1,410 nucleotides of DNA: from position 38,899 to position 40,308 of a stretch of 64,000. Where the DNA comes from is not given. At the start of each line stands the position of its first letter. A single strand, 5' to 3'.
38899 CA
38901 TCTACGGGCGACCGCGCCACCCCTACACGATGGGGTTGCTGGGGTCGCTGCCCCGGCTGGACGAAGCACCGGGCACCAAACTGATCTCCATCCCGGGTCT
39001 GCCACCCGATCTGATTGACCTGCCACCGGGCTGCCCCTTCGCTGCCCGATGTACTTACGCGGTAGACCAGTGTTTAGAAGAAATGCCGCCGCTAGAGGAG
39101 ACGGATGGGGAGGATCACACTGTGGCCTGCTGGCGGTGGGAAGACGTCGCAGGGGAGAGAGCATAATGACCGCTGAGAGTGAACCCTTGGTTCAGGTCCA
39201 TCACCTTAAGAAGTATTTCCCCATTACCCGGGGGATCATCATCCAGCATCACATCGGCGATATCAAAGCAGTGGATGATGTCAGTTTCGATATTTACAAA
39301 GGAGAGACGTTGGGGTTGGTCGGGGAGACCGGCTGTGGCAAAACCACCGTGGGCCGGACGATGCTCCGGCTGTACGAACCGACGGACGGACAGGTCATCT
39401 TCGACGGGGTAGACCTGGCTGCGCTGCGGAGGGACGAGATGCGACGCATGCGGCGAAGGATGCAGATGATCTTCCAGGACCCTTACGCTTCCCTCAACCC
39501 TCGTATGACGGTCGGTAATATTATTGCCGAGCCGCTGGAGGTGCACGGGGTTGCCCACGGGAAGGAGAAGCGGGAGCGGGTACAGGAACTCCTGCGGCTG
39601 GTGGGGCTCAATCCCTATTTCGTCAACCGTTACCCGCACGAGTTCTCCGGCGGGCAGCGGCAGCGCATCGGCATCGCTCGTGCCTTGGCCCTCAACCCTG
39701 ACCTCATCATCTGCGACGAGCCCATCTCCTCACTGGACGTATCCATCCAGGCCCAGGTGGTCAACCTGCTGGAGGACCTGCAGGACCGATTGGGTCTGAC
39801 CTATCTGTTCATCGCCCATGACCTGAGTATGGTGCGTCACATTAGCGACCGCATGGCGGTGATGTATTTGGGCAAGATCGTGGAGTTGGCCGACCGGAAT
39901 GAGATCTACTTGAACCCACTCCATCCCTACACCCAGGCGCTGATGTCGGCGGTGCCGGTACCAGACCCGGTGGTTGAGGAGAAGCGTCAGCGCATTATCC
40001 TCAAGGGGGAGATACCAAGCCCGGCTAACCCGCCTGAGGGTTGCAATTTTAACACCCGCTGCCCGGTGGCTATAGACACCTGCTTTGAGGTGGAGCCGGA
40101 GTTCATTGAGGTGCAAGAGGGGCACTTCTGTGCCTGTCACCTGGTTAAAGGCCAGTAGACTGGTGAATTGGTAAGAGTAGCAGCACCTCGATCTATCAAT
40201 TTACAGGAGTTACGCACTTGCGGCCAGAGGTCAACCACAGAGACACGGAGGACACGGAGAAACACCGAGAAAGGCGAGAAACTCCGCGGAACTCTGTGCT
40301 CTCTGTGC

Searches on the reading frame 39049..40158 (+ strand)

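Call 60: search_protein_families(library=pfam, proteins=[window:39049-40158:+], max_evalue=0.00001)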
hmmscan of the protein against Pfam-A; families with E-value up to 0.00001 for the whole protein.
window:39049-40158:+ (369 aa): 2 families
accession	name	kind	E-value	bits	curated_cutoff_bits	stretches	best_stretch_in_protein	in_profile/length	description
PF00005.33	ABC_tran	-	7.7e-35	120.9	25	1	76-226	2-136/137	ABC transporter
PF08352.17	oligo_HPY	-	3e-18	66.4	27.1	1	278-345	1-65/65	Oligopeptide/dipeptide transporter, C-terminal region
